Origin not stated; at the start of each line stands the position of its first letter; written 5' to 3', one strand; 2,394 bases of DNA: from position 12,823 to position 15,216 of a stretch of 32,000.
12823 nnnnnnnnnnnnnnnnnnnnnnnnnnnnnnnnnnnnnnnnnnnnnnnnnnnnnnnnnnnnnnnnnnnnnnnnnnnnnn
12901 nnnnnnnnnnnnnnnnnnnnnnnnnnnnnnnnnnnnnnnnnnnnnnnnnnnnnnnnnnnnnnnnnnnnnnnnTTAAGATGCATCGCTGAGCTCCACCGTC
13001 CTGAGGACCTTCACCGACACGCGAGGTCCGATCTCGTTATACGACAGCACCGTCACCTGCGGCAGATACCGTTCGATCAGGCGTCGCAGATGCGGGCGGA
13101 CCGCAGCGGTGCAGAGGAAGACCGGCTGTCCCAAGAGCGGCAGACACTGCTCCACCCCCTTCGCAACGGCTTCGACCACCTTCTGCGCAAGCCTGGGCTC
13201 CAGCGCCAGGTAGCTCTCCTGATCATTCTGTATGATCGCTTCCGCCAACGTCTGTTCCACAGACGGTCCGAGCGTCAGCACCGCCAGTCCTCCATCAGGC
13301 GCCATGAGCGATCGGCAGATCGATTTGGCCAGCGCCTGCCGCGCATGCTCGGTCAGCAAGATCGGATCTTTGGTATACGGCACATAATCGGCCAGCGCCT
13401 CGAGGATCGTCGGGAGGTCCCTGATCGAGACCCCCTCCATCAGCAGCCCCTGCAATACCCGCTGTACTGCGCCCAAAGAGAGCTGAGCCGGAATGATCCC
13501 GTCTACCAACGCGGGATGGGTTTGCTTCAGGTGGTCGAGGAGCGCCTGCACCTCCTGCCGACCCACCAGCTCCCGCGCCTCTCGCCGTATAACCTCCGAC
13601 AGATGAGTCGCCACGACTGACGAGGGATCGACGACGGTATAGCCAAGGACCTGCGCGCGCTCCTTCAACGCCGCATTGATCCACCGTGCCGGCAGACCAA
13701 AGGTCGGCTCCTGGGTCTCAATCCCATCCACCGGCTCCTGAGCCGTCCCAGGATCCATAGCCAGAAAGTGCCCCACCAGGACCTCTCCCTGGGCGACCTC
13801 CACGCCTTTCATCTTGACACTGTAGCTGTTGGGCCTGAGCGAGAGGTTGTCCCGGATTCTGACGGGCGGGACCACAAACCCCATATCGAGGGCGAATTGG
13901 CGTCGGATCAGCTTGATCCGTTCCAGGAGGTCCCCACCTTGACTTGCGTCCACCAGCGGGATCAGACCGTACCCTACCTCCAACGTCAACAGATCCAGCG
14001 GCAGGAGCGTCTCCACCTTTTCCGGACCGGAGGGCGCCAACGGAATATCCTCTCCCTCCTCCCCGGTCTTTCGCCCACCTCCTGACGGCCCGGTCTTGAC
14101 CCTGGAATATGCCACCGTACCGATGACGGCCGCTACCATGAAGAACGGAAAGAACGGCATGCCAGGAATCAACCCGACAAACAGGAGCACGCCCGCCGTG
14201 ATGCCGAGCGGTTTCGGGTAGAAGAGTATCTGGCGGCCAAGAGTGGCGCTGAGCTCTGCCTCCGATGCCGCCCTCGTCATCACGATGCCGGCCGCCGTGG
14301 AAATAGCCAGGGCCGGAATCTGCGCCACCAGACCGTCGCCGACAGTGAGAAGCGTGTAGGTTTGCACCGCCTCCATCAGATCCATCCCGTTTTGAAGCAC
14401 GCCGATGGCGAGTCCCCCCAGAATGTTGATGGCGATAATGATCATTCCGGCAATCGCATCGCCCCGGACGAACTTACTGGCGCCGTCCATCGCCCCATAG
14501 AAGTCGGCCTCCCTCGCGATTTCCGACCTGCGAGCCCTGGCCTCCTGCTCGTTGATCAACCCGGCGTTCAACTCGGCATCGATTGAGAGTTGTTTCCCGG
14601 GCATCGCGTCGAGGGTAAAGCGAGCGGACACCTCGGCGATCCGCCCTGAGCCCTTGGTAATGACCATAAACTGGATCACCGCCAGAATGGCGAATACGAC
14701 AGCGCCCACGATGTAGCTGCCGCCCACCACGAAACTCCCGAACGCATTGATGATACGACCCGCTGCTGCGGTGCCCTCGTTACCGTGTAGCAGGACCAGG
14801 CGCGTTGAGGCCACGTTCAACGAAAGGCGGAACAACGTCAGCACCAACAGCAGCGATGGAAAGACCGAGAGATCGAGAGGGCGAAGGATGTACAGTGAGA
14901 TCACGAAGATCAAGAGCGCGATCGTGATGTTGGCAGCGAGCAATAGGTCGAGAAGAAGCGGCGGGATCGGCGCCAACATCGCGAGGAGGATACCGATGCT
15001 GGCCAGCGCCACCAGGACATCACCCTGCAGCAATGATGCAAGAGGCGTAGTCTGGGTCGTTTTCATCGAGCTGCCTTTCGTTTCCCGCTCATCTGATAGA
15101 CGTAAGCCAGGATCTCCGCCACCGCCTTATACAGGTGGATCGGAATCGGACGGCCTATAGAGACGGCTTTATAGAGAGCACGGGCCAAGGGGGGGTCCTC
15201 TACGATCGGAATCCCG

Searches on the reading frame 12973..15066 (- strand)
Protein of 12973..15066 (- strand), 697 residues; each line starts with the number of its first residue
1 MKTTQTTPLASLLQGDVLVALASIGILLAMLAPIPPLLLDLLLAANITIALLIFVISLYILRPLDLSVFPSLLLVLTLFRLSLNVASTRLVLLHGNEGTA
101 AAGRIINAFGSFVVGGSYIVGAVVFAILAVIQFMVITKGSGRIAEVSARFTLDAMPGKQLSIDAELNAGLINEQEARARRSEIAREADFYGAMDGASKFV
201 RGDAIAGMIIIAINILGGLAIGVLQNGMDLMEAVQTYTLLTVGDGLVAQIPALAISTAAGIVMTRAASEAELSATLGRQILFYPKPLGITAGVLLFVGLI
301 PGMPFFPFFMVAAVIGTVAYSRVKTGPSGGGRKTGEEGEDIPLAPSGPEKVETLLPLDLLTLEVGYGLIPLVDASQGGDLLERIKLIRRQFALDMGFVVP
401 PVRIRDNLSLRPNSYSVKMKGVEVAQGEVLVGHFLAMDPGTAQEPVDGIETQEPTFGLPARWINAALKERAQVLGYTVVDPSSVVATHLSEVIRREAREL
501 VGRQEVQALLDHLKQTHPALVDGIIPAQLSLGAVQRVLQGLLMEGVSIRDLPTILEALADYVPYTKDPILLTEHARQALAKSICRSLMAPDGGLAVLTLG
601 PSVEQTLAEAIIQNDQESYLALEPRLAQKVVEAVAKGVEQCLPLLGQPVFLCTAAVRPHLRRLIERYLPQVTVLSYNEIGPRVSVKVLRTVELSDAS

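Call 58: list_cluster_members(proteins=[P0002, window:12973-15066:-, window:9522-10901:-, window:2887-4593:+])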
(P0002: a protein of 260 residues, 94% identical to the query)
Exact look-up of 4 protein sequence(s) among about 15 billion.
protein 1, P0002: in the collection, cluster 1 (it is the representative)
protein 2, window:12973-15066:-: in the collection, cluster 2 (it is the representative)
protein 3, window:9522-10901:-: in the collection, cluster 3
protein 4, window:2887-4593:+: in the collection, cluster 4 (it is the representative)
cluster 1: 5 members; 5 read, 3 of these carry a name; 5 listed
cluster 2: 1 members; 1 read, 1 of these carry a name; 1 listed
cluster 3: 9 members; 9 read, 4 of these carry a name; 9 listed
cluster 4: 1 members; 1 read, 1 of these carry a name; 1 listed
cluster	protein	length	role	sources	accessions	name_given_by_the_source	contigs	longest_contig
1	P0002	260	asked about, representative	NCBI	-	-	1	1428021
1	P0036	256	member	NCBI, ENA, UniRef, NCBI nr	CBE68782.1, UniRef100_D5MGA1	protein of unknown function [Candidatus Methylomirabilis oxygeniifera] | ANTAR domain-containing protein n=1 Tax=Methylomirabilis oxygeniifera TaxID=671143 ... | protein of unknown function [Candidatus Methylomirabilis oxyfera]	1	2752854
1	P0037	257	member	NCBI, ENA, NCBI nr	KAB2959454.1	MAG: ANTAR domain-containing protein [Candidatus Methylomirabilis oxygeniifera] | MAG: ANTAR domain-containing protein [Candidatus Methylomirabilis oxyfera]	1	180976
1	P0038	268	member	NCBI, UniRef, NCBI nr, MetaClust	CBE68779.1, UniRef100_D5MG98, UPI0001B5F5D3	protein of unknown function [Candidatus Methylomirabilis oxygeniifera] | ANTAR domain-containing protein n=1 Tax=Methylomirabilis oxygeniifera TaxID=671143 ... | protein of unknown function [Candidatus Methylomirabilis oxyfera]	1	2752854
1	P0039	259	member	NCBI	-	-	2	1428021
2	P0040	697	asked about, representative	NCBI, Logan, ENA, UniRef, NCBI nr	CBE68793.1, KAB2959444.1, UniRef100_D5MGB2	MAG: flagellar biosynthesis protein FlhA [Candidatus Methylomirabilis oxygeniifera] | Flagellar biosynthesis protein FlhA n=1 Tax=Methylomirabilis oxygeniifera TaxID=671143 ... | MAG: flagellar biosynthesis protein FlhA [Candidatus Methylomirabilis oxyfera]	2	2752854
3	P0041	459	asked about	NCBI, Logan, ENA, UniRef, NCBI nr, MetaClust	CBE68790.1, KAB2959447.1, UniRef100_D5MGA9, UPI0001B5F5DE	MAG: FliA/WhiG family RNA polymerase sigma factor [Candidatus Methylomirabilis ... | RNA polymerase sigma factor whiG (Modular protein) n=1 Tax=Methylomirabilis oxygeniifera ... | MAG: FliA/WhiG family RNA polymerase sigma factor [Candidatus Methylomirabilis oxyfera]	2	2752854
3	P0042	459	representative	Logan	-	-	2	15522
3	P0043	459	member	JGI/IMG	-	RNA polymerase sigma factor for flagellar operon FliA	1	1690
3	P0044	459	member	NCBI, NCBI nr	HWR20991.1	MAG TPA: FliA/WhiG family RNA polymerase sigma factor [Verrucomicrobiae bacterium] | FliA/WhiG family RNA polymerase sigma factor [Verrucomicrobiae bacterium]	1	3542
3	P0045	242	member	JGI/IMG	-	hypothetical protein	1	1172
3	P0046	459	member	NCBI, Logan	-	-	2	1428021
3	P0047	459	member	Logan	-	-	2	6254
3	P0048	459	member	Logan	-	-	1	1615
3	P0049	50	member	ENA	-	-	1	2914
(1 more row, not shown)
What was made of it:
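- On Sigma-28 (FliA/SigD) promoter, for the M3 leader: The FliA/WhiG gene is at 9522-10901 (call 58).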
